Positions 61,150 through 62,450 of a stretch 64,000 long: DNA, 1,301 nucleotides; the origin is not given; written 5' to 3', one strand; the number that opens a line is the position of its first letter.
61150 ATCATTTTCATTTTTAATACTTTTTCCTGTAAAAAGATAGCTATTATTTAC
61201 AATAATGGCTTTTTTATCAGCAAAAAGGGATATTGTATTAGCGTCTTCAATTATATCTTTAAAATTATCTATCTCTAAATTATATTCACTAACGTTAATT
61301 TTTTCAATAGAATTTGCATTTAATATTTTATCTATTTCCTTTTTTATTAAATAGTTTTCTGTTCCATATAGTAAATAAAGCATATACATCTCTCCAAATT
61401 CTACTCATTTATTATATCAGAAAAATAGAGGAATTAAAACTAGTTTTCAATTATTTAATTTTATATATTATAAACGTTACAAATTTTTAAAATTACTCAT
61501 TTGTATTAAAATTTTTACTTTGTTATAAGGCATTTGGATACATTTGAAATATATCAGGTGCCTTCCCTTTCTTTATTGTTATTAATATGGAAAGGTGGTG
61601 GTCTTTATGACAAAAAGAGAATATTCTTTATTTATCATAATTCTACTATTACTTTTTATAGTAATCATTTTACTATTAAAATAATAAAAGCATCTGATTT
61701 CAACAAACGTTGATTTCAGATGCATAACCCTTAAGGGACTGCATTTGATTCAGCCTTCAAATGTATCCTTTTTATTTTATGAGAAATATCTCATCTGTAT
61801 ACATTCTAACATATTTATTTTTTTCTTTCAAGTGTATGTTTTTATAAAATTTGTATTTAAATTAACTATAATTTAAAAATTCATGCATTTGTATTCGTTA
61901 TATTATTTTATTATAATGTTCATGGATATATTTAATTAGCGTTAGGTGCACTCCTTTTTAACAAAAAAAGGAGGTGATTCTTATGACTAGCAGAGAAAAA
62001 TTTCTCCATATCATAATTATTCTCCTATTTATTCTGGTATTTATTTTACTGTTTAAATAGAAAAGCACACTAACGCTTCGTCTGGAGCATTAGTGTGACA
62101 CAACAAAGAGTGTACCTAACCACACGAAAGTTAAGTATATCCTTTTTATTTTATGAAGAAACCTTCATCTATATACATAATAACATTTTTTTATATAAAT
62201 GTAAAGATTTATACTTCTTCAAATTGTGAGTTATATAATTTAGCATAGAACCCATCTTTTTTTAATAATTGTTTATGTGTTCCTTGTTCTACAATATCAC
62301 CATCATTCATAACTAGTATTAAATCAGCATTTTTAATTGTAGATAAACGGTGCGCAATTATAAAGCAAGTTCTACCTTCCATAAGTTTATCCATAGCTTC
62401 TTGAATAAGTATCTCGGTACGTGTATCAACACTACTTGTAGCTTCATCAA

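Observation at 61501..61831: Type I toxin-antitoxin-like module 1: 25-aa hydrophobic peptide, 5'-3' closed mRNA and convergent antisense RNA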

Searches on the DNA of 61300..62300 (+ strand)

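Call 3: search_rna_families(source=window, start=61300, end=62300, threshold=evalue, max_evalue=10, show_alignments=3)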
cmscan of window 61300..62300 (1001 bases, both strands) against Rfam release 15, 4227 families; matches with E-value up to 10: 2.
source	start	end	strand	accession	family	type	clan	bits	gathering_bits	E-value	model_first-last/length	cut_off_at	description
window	61951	62017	-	RF01708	L17DE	Cis-reg;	-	21.7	37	0.27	1-78/78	no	L17 ribosomal protein downstream element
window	61379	61453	-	RF00015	U4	Gene; snRNA; splicing;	CL00007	12.3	46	4.9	59-138/138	no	U4 spliceosomal RNA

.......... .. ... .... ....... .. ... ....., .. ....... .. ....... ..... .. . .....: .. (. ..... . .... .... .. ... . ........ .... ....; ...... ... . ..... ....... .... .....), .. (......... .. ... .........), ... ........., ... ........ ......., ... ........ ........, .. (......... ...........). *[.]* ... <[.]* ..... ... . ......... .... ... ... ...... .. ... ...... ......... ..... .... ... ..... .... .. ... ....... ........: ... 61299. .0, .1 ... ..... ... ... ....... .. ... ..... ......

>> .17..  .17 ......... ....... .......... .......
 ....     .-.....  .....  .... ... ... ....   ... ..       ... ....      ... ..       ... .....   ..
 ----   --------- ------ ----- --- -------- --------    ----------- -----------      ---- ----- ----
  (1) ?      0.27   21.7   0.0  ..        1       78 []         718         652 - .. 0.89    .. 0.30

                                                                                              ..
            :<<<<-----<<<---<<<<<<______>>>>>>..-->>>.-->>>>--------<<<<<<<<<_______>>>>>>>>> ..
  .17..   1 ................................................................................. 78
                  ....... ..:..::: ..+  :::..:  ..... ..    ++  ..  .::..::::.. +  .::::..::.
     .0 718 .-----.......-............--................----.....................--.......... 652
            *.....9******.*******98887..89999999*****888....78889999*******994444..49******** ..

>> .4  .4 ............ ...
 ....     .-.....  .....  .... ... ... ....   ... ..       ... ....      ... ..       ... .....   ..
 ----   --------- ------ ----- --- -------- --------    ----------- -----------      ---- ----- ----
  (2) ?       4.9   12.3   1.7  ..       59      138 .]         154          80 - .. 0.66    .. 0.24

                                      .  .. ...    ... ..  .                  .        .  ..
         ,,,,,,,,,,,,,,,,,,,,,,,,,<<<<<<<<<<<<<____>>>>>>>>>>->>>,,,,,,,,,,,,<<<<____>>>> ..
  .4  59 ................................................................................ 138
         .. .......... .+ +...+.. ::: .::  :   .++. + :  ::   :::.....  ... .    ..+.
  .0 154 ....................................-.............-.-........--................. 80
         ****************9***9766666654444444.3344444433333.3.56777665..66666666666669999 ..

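Call 16: search_dna_similar(query=window:61500-62210:+, collection=plasmids, mode=distant, max_evalue=0.01)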
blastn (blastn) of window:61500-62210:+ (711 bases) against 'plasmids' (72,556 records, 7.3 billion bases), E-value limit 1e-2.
No match.

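Call 17: search_dna_similar(query=window:61500-62210:+, collection=phages, mode=distant, max_evalue=0.01)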
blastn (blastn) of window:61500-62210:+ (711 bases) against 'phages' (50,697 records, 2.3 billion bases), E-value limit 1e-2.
Records with a match: 2; places in all: 2; records where one place covers at least 80% of the query: 0.
Best place of each record, by identity: 80-90% 2.
By first word of the organism name: Janthinobacterium 2.
By host as written in the record: Janthinobacterium lividum EIF1 2.
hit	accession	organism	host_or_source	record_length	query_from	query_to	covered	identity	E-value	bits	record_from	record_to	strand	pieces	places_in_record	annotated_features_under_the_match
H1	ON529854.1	Janthinobacterium phage vB_JliS-Donnerlittchen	Janthinobacterium lividum EIF1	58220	521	563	6%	86.0%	4e-4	52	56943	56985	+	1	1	none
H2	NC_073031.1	Janthinobacterium phage vB_JliS-Donnerlittchen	Janthinobacterium lividum EIF1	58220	521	563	6%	86.0%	4e-4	52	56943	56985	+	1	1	none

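Call 44: build_rna_model(alignment_id=A5)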
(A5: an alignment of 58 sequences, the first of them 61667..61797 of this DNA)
Model R1 built from alignment A5 (58 sequences, 167 columns); structure: RNAalifold consensus.
model positions 130; base pairs 22; branch points 2; effective number of sequences 3.3; information 0.59 bits per position. Calibrated on 0.2 Mb of random sequence (short: E-values are rough).
structure used (alignment columns):
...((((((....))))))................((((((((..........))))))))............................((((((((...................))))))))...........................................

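Call 45: search_with_rna_model(model_id=R1, sources=[window, L004, L005, L006, L007, L008, L009, L010, L011, L012, L013, L014, L015, L016, L017, L018, L019, L020, L021, L022, L023, L024, L025, L026, L027, L028, L029, L030, L031, L032, L033, L034, L035, L036, L037, L038, L039, L040, L041, L042, L043, L044, L045, L046, L047, L048, L049, L050, L051, L052, L053, L054, L055, L056, L057, L058, L059, L060], max_evalue=1)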
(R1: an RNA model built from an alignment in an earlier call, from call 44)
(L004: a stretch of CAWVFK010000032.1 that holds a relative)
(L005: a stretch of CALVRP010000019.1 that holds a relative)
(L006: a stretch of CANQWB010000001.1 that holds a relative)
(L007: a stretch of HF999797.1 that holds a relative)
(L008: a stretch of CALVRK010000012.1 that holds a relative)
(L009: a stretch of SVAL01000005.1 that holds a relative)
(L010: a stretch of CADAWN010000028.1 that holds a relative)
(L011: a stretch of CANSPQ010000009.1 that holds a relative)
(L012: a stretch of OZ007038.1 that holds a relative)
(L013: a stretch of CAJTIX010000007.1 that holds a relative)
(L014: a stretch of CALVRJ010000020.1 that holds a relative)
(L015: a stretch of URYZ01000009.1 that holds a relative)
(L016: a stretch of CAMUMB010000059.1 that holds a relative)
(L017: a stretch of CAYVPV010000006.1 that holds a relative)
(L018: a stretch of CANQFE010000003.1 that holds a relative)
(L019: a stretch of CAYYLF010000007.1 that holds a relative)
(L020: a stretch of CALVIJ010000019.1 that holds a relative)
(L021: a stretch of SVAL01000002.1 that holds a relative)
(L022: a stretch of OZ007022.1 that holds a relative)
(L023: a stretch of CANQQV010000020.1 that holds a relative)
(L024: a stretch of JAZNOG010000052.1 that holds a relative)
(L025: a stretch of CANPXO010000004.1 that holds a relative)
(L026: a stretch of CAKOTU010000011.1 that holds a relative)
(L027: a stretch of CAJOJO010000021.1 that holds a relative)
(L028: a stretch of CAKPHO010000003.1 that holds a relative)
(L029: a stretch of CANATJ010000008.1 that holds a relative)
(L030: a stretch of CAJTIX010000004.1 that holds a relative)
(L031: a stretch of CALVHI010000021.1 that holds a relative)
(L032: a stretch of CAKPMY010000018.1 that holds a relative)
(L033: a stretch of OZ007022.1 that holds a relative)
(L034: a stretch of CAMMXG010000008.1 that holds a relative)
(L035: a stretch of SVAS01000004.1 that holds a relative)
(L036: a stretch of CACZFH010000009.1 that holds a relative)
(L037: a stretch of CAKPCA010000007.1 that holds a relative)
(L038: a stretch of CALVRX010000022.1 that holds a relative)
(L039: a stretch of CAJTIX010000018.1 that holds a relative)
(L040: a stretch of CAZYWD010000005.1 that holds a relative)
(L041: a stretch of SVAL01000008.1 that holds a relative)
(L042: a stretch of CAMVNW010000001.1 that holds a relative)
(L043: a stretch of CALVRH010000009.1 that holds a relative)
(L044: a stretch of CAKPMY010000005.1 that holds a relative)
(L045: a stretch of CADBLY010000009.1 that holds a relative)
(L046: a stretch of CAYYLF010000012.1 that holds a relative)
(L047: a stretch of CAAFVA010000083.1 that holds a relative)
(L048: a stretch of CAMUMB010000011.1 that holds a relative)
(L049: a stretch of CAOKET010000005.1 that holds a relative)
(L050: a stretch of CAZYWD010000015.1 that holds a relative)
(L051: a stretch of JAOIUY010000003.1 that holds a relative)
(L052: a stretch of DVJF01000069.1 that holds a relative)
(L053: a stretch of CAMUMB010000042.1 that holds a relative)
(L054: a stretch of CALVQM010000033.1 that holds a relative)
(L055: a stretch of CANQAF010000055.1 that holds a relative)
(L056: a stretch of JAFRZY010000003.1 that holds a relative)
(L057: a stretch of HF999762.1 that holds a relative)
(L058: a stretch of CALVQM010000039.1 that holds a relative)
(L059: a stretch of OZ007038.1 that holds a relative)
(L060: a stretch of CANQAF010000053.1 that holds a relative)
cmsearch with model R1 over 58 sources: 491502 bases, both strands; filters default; matches with E-value up to 1: 99.
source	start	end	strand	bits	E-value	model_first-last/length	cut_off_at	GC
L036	6956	7087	+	115.3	2.3e-19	1-130/130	no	0.32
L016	6619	6749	-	115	2.6e-19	1-130/130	no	0.27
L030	7162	7291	+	112.9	6.6e-19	1-130/130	no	0.27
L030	6802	6932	+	110.9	1.7e-18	1-130/130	no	0.28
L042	6319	6447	-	110.2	2.2e-18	1-130/130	no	0.3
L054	5536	5662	+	109.3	3.4e-18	1-130/130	no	0.31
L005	4587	4713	+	108.8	4.2e-18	1-130/130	no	0.35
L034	7626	7756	-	108.7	4.5e-18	1-130/130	no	0.31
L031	7263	7394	-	107.4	8e-18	1-130/130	no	0.28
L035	4344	4474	+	107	9.6e-18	1-130/130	no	0.28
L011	3384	3515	+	105.8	1.7e-17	1-130/130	no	0.3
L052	1481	1612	-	105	2.4e-17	1-130/130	no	0.32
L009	1969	2096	-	104.9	2.5e-17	1-130/130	no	0.27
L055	3915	4052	-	104.2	3.4e-17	1-130/130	no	0.29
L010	2716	2847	+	104.2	3.4e-17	1-130/130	no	0.3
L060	3467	3604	+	103.9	3.8e-17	1-130/130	no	0.29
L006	1374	1511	+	103.9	3.9e-17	1-130/130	no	0.28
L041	3837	3965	-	103.5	4.6e-17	1-130/130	no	0.28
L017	4970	5096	-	103.1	5.5e-17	1-130/130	no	0.31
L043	1968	2099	-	103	5.7e-17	1-130/130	no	0.3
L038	4404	4535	-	103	5.9e-17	1-130/130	no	0.33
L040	7683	7809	-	102.9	6e-17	1-130/130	no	0.31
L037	6944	7075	-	102.7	6.6e-17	1-130/130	no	0.25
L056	5053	5176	-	102.6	7e-17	1-130/130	no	0.27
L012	6168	6299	-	102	9.2e-17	1-130/130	no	0.3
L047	2315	2434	+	101.9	9.7e-17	1-130/130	no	0.28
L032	140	264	+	101.4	1.2e-16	1-130/130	no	0.3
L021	403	529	+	100.9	1.5e-16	1-130/130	no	0.32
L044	375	495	-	100.9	1.5e-16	1-130/130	no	0.31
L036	6534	6664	+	100.3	2e-16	1-130/130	no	0.29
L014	5026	5159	-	100.1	2.2e-16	1-130/130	no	0.3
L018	127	257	-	99.8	2.4e-16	1-130/130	no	0.31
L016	6102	6241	-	99.6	2.7e-16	1-130/130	no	0.25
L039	2926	3063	-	99.6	2.7e-16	1-130/130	no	0.33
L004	2363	2491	-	99.5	2.8e-16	1-130/130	no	0.3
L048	7743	7878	+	99.3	3.1e-16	1-130/130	no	0.3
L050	6700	6823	-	99.1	3.4e-16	1-130/130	no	0.29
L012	791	918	-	98.6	4.2e-16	1-130/130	no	0.29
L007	984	1119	-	98.2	5.1e-16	1-130/130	no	0.24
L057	3455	3590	-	98.2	5.1e-16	1-130/130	no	0.24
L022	4434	4564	-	97.9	5.7e-16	1-130/130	no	0.36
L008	1719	1850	+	97.4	7.3e-16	1-130/130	no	0.32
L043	4119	4245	-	97.2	7.9e-16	1-130/130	no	0.28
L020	39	165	+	96.7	9.9e-16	1-130/130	no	0.29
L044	834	957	-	96.6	1e-15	1-130/130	no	0.27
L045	1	111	-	96.5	1.1e-15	1-110/130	3'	0.33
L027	5826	5950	+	94.8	2.4e-15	1-130/130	no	0.3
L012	6527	6655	-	94.7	2.5e-15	1-130/130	no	0.28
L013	2124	2262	-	94.6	2.6e-15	1-130/130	no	0.31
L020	2814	2945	+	94.5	2.7e-15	1-130/130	no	0.32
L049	4273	4403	-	94.2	3.1e-15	1-130/130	no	0.28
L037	5530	5662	-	94.1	3.2e-15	1-130/130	no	0.26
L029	4702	4832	-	93.3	4.8e-15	1-130/130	no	0.27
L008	2073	2200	+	92.8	5.8e-15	1-130/130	no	0.31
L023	7740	7868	-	92.5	6.7e-15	1-130/130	no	0.31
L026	5569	5698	+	92.4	7e-15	1-130/130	no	0.31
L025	3905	4029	+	92.1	8.1e-15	1-130/130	no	0.33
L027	4932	5051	+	91.8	9e-15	1-130/130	no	0.26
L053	527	658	+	91.8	9.1e-15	1-130/130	no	0.3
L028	6444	6574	-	90.8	1.4e-14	1-130/130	no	0.29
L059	1830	1959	-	90.7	1.5e-14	1-130/130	no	0.35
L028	6820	6948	-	89.9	2.1e-14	1-130/130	no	0.33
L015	4651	4794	+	87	8.2e-14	1-130/130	no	0.24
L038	4736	4866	-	86.5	9.9e-14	1-130/130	no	0.26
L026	5802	5932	+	85.5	1.6e-13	1-130/130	no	0.3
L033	2981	3110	-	83.9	3.2e-13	1-130/130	no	0.32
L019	2782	2910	+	83.8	3.4e-13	1-130/130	no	0.36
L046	1831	1955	-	83.3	4.3e-13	1-130/130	no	0.35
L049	5770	5899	-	83.2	4.4e-13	1-130/130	no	0.3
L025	5013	5137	+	80.2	1.7e-12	1-130/130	no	0.26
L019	3200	3330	+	79.2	2.7e-12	1-130/130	no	0.34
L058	1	88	-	74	2.8e-11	1-86/130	3'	0.33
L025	4274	4403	+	73.7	3.3e-11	1-130/130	no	0.27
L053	955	1085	+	65.3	1.5e-09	1-130/130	no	0.28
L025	4630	4765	+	65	1.7e-09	1-130/130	no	0.32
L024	7960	8000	+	49.8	1.6e-06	1-42/130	3'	0.22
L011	3729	3857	+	49.5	1.9e-06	1-130/130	no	0.29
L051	156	267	-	34.4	0.0017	1-130/130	no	0.29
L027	5832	5944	-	33.2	0.0029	1-130/130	no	0.31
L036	6964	7096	-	32.1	0.0047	1-130/130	no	0.31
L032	152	252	-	29.4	0.016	1-130/130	no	0.31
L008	2081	2198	-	29.3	0.017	1-130/130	no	0.31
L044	382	483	+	28.7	0.022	1-130/130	no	0.32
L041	3836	3957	+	28.3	0.026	1-130/130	no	0.28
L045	1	99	+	26.4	0.064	28-130/130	5'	0.32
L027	4938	5051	-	26.3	0.067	1-130/130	no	0.25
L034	7632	7744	+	25.4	0.099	1-130/130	no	0.31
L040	7692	7801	+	25.2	0.11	1-130/130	no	0.31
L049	4265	4391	+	25.1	0.11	1-130/130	no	0.28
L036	6546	6655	-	24.5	0.15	1-130/130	no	0.26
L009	1968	2088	+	24.4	0.16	1-130/130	no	0.27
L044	846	949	+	22.5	0.36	1-130/130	no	0.29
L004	2365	2479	+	22.5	0.37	1-130/130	no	0.3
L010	3090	3179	+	22.4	0.38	1-130/130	no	0.19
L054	5548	5656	-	22.4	0.39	1-130/130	no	0.32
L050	6702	6816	+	22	0.47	1-130/130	no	0.3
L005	4599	4710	-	20.6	0.85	1-130/130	no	0.35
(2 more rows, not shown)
